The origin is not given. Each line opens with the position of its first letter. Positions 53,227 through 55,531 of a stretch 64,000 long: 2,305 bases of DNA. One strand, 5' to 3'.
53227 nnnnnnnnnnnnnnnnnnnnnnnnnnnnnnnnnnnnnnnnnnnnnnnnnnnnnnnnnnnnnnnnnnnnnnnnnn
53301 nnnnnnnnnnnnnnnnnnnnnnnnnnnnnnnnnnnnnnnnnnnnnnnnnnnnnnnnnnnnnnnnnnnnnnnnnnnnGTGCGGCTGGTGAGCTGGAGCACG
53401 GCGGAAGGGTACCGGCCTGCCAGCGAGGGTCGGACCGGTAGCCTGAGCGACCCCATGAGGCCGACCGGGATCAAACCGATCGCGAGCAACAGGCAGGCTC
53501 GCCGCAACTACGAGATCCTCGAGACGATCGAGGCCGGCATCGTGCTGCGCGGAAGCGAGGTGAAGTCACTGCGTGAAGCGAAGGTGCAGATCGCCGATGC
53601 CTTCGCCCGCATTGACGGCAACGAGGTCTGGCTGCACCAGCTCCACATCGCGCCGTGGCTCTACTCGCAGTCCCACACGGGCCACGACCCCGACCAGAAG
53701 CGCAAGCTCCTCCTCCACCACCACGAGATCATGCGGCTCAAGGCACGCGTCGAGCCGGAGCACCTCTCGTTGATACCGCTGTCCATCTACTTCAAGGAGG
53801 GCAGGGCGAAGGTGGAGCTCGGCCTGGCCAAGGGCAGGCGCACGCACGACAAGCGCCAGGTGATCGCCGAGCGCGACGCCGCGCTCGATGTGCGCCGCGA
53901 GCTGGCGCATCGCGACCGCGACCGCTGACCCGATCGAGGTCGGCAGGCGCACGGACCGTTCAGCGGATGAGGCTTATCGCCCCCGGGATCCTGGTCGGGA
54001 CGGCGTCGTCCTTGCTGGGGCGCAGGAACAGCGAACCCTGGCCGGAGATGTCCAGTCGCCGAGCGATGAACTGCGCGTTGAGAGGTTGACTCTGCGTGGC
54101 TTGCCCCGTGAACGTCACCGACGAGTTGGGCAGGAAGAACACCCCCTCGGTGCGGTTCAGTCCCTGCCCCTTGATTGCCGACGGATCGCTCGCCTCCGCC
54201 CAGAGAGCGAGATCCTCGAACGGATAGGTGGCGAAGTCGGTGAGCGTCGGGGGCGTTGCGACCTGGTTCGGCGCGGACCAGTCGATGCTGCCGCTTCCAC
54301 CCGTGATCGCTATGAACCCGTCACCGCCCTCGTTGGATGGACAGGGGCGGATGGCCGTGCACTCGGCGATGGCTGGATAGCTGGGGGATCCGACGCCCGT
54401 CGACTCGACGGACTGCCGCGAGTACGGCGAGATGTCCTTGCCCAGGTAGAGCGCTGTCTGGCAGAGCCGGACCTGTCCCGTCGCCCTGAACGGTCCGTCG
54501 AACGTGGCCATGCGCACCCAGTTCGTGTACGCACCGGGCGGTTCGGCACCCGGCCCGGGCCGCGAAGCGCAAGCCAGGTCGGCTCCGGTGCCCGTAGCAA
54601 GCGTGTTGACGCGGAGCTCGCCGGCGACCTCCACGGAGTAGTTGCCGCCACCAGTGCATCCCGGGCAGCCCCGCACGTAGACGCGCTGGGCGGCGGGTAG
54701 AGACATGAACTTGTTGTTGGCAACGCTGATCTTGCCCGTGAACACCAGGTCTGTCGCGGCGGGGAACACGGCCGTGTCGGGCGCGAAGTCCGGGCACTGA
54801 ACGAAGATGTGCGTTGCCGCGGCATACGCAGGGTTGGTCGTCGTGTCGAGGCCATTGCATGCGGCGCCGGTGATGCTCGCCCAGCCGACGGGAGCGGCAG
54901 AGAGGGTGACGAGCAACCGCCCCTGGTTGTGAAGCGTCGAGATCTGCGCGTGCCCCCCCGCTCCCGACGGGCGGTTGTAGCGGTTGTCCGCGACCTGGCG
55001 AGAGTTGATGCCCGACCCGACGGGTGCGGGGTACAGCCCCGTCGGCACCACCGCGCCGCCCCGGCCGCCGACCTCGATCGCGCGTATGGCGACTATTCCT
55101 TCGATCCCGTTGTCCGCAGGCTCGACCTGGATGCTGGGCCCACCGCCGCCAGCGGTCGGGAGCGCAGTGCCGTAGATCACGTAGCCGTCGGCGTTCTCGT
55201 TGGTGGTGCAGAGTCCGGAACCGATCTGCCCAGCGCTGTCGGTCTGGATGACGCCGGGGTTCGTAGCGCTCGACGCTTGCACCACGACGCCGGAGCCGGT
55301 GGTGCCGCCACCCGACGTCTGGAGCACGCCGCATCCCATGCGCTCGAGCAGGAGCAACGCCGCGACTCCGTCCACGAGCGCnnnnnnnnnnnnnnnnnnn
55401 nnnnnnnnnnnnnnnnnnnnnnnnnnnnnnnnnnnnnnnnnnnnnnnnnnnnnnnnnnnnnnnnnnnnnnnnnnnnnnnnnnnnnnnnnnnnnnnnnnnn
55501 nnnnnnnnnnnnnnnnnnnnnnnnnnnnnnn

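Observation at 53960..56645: Second TadE/TadG pair occupies the gap between smpB and ssrA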

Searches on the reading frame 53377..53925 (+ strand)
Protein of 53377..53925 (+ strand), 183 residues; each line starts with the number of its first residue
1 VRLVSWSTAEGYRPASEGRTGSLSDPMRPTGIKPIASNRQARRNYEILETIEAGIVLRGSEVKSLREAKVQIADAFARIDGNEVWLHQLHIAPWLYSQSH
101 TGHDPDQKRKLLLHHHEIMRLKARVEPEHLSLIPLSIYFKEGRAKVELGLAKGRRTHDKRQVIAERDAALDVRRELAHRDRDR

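Call 5: search_protein_families(library=pfam, proteins=[window:53377-53925:+], max_evalue=0.1)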
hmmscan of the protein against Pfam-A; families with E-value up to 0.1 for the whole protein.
window:53377-53925:+ (183 aa): 1 family
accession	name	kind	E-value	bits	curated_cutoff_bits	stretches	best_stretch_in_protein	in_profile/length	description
PF01668.23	SmpB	-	1.1e-52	178.2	27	1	35-177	1-142/143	SmpB protein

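Call 44: find_related_loci(query=window:53446-53925:+, collection=metagenome_contigs, flank=6000)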
Query window:53446-53925:+ (160 aa) in metagenome_contigs; peptide patterns used: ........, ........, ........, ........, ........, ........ (x = any residue, [..] = any of these).
600 stretches matched a pattern (row limit reached: there are more); 486 encode a relative of the query (tblastn E <= 1e-3); the best 80 are kept; 80 distinct loci.
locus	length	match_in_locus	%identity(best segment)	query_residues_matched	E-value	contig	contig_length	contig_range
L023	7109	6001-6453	89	1-151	2e-89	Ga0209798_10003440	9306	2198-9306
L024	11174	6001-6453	89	1-151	7e-89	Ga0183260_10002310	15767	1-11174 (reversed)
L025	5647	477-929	89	1-151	6e-89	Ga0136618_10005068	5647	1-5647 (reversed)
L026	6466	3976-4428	89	1-151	2e-88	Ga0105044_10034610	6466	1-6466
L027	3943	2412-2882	80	2-158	1e-80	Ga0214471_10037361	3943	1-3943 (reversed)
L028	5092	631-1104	78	1-158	9e-79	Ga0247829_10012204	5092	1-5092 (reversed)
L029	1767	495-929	77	1-145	6e-75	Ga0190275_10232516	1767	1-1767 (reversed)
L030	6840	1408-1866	73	7-158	1e-69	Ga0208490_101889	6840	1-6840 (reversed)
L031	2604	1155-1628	67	3-159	5e-68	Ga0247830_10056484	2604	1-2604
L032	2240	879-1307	73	3-144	8e-69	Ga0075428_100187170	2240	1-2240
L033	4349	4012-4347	91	1-112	1e-66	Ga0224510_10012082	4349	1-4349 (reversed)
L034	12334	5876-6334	69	8-159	4e-65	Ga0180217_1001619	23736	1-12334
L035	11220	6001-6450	65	5-154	5e-63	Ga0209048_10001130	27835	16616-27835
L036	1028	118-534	69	3-140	2e-67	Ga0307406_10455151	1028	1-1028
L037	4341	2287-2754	64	4-159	6e-63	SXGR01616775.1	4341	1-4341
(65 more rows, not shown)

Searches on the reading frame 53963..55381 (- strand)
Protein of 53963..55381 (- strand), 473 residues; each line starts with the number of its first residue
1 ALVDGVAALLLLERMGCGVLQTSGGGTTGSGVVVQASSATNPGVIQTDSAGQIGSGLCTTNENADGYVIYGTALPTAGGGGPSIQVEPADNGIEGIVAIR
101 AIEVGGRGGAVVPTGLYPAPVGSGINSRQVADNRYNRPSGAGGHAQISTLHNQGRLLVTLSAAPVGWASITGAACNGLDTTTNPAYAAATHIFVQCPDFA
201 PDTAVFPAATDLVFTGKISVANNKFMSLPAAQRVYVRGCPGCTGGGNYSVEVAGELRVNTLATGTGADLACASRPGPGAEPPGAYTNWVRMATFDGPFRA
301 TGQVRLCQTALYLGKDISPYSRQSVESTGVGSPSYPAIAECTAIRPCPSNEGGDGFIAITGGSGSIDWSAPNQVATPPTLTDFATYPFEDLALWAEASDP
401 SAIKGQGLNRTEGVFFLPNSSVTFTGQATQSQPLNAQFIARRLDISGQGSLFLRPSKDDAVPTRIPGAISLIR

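Call 92: search_protein_representatives(protein=window:53963-55381:-)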
Query: 473 residues. Proteins with E-value up to 0.001 (for the whole library): 407; up to 1e-10: 219; up to 1e-30: 64. The best 150 are listed.
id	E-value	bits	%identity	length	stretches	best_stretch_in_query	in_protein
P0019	3.2e-153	527.4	62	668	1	5-473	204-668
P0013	3.1e-152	524.2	75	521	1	1-322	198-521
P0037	4.5e-148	510.5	55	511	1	4-473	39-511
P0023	1.4e-142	492.3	53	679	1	4-472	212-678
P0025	1.2e-127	443.1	54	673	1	5-473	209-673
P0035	2.6e-117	409.1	51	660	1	5-473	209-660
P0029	3.4e-117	408.7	55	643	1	3-473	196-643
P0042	2.7e-116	405.7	54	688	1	4-473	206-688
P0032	5.7e-116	404.6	50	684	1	4-473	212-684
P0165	2.2e-108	379.6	51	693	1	6-473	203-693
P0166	1.7e-106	373.3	50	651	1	5-473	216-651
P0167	1.6e-99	350.4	48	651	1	6-473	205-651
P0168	2.7e-99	349.6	55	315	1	160-473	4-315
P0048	4.0e-94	332.6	49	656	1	5-465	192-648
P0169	1.2e-81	291.5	50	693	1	5-467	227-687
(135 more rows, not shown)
